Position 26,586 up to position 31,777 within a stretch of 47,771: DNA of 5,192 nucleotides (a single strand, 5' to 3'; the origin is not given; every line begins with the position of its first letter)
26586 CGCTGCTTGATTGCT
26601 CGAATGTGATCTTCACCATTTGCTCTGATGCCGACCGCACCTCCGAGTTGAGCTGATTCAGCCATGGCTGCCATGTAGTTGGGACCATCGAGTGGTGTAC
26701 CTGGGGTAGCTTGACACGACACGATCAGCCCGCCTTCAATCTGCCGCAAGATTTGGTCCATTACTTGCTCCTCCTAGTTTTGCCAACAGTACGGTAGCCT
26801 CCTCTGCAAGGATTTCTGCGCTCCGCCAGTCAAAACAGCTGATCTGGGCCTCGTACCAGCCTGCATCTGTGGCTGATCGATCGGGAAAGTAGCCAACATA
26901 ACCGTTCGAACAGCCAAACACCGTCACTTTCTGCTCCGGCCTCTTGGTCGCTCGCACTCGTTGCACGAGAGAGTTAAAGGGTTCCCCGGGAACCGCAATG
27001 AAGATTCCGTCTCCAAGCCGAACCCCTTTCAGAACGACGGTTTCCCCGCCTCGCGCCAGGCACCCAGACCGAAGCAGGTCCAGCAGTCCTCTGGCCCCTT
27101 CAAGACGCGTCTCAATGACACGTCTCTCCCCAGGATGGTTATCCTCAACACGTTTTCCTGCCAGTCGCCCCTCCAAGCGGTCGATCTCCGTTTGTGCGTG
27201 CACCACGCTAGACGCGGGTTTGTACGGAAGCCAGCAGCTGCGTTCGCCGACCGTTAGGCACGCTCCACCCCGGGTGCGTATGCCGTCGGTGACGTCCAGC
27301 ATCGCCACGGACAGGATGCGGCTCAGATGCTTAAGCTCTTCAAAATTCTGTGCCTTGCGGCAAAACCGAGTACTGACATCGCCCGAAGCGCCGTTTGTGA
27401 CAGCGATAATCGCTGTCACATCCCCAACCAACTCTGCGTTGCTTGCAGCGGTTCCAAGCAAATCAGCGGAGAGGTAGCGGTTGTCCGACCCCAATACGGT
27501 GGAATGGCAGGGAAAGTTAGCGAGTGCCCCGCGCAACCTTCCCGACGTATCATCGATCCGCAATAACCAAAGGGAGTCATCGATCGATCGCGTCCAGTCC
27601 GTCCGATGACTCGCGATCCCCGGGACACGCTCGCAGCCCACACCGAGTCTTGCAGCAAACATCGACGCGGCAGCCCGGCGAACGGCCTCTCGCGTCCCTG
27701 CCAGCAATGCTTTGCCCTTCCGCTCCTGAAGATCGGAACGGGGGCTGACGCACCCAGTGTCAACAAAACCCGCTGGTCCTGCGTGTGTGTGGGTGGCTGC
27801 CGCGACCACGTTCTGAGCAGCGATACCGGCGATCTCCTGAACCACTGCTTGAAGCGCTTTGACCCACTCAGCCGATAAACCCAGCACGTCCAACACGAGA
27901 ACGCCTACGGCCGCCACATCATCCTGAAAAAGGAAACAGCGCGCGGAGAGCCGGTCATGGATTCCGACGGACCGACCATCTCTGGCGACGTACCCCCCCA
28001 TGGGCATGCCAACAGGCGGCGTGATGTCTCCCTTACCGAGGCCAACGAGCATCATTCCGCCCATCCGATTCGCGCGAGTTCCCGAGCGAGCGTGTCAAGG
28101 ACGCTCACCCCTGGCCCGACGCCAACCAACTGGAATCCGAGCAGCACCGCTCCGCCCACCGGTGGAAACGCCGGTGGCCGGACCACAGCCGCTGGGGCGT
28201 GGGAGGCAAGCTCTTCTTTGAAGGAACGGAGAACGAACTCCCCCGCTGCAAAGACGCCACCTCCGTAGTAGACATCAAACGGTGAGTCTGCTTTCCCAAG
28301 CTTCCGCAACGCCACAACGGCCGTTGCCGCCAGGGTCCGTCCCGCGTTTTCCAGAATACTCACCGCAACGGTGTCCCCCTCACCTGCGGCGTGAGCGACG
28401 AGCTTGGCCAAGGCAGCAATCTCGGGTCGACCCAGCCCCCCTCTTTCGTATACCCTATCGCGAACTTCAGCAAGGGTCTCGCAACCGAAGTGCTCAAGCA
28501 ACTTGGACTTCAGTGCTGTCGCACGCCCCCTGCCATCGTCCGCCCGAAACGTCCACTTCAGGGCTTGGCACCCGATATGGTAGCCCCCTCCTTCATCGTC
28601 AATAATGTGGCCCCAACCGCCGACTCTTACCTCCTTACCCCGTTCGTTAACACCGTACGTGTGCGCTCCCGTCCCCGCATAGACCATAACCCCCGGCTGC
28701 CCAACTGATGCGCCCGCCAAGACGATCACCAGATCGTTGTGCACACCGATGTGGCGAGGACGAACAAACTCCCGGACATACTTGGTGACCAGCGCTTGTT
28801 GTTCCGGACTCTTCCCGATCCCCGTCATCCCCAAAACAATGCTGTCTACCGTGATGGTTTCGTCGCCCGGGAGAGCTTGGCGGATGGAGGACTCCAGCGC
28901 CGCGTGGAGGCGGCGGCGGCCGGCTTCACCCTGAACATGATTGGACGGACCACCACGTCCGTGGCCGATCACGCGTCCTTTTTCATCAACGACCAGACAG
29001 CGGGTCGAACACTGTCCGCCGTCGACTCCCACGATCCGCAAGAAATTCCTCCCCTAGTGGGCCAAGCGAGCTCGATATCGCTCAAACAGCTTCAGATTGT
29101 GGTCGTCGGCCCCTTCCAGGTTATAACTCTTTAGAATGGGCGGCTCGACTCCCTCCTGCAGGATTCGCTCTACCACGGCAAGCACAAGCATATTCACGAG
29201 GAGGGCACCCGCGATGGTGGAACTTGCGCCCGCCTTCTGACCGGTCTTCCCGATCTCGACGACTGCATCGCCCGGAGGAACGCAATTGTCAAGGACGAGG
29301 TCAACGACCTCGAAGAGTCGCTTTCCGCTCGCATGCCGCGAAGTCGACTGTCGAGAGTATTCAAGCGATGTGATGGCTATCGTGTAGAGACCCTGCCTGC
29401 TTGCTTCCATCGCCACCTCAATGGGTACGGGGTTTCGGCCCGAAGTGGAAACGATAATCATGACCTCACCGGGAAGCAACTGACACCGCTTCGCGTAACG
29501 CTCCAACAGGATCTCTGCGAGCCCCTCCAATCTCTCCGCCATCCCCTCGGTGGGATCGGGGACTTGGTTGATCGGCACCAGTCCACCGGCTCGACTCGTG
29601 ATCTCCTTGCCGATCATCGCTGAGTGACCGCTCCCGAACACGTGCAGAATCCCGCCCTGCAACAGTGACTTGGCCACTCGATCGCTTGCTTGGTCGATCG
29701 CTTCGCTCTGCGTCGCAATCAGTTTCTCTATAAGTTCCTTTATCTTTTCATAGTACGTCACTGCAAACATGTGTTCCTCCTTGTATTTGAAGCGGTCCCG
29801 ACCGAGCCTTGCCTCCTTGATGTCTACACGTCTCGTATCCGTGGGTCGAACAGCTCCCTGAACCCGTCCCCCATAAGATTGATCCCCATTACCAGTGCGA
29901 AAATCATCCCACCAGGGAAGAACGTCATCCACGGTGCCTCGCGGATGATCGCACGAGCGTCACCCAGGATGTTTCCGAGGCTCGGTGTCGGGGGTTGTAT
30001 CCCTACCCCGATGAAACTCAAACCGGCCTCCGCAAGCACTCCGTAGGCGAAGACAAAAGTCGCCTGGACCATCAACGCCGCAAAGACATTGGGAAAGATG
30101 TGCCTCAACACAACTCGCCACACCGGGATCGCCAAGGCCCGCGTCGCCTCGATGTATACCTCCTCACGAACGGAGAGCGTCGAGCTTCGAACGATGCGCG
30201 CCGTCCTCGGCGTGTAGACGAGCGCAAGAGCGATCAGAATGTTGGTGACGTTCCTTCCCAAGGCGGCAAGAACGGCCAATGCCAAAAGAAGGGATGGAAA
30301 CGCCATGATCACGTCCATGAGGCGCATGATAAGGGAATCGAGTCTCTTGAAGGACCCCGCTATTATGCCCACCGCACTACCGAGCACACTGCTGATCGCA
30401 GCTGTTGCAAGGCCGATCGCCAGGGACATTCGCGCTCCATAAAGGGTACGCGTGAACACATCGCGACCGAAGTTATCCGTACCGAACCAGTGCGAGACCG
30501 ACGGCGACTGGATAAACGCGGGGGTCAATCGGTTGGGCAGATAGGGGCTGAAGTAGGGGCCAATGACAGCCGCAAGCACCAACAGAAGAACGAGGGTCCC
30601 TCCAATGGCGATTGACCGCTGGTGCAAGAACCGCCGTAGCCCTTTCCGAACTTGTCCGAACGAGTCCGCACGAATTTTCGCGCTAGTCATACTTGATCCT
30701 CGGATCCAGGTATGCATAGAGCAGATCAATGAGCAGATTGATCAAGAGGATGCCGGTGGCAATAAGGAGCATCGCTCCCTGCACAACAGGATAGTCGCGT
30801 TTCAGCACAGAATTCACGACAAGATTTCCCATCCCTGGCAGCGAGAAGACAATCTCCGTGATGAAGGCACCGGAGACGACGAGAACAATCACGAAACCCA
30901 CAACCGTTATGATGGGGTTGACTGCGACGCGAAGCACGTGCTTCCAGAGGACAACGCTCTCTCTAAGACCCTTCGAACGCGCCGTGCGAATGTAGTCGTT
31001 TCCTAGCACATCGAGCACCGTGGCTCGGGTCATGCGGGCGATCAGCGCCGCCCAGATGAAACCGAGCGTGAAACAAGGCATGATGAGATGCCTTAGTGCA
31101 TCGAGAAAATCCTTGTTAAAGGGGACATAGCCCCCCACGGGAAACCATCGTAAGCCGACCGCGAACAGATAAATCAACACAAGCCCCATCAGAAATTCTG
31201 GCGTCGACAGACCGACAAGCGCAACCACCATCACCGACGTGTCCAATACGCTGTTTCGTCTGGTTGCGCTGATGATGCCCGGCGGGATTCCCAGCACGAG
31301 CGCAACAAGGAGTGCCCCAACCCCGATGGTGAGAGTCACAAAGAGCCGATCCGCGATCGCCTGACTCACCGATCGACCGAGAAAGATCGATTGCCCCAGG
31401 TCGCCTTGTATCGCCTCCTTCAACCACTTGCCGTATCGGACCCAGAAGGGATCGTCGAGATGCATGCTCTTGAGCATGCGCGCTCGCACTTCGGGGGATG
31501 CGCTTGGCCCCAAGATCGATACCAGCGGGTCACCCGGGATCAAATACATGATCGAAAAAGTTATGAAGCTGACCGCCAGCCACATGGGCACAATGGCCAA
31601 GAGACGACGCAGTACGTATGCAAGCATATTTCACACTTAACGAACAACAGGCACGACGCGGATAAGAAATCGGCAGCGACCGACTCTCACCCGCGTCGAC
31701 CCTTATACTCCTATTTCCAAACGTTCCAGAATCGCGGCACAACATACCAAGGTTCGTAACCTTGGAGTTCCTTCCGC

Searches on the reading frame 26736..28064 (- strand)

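Call 38: search_protein_families(library=pfam, proteins=[window:26736-28064:-], max_evalue=0.00001)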
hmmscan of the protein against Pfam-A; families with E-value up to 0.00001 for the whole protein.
window:26736-28064:- (442 aa): 1 family
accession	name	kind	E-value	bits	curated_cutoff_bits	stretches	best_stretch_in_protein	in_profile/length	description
PF04734.18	Ceramidase_alk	-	5.5e-26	91.7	32.1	1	6-231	2-255/509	Neutral/alkaline non-lysosomal ceramidase, N-terminal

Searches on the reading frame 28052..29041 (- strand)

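Call 38: search_protein_families(library=pfam, proteins=[window:28052-29041:-], max_evalue=0.00001)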
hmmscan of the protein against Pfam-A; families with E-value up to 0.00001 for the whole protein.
window:28052-29041:- (329 aa): 1 family
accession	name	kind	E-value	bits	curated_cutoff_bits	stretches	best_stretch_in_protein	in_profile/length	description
PF01869.26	BcrAD_BadFG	-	7.7e-37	127.7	31.5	1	4-302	1-271/271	BadF/BadG/BcrA/BcrD ATPase family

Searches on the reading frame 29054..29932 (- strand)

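Call 38: search_protein_families(library=pfam, proteins=[window:29054-29932:-], max_evalue=0.00001)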
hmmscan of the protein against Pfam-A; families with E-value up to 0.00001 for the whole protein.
window:29054-29932:- (292 aa): 1 family
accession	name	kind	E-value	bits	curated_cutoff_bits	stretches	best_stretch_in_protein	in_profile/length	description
PF13580.11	SIS_2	-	1e-34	120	27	1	59-189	1-138/138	SIS domain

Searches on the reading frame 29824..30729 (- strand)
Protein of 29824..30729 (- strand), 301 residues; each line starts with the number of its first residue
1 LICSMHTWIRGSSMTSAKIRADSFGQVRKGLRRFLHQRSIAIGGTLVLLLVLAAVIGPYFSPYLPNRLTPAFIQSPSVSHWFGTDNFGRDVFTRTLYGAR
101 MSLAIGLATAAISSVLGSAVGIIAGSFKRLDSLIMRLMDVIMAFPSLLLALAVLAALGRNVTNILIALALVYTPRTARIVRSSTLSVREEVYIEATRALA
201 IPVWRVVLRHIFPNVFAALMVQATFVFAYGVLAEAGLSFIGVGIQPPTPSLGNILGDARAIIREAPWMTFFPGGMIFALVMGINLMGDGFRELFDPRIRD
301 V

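Call 38: search_protein_families(library=pfam, proteins=[window:29824-30729:-], max_evalue=0.00001)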
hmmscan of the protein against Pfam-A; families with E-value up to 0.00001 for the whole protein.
window:29824-30729:- (301 aa): 2 families
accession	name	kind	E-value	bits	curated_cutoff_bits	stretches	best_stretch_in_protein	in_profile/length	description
PF00528.27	BPD_transp_1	-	2.8e-26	92.8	26.4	1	117-299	1-183/184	Binding-protein-dependent transport system inner membrane component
PF12911.12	OppC_N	-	2.8e-07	30.8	23.9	1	29-66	5-42/53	N-terminal TM domain of oligopeptide transport permease C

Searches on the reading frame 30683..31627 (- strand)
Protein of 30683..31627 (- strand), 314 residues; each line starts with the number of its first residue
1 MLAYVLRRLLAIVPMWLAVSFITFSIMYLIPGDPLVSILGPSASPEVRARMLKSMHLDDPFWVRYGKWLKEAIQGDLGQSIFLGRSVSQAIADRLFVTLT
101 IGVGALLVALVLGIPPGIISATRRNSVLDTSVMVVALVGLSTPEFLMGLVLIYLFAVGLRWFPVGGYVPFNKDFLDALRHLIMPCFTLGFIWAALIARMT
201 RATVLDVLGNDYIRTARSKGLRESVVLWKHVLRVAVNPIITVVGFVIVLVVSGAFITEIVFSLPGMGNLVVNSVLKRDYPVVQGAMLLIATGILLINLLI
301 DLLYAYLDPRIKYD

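Call 38: search_protein_families(library=pfam, proteins=[window:30683-31627:-], max_evalue=0.00001)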
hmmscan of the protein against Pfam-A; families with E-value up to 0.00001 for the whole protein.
window:30683-31627:- (314 aa): 2 families
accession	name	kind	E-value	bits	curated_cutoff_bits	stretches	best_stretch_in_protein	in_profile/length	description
PF00528.27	BPD_transp_1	-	9.2e-39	133.5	26.4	1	113-312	1-183/184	Binding-protein-dependent transport system inner membrane component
PF19300.4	BPD_transp_1_N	-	9.4e-11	42.3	23.8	1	1-76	1-76/114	Binding-prot-dependent transport system membrane comp, N-term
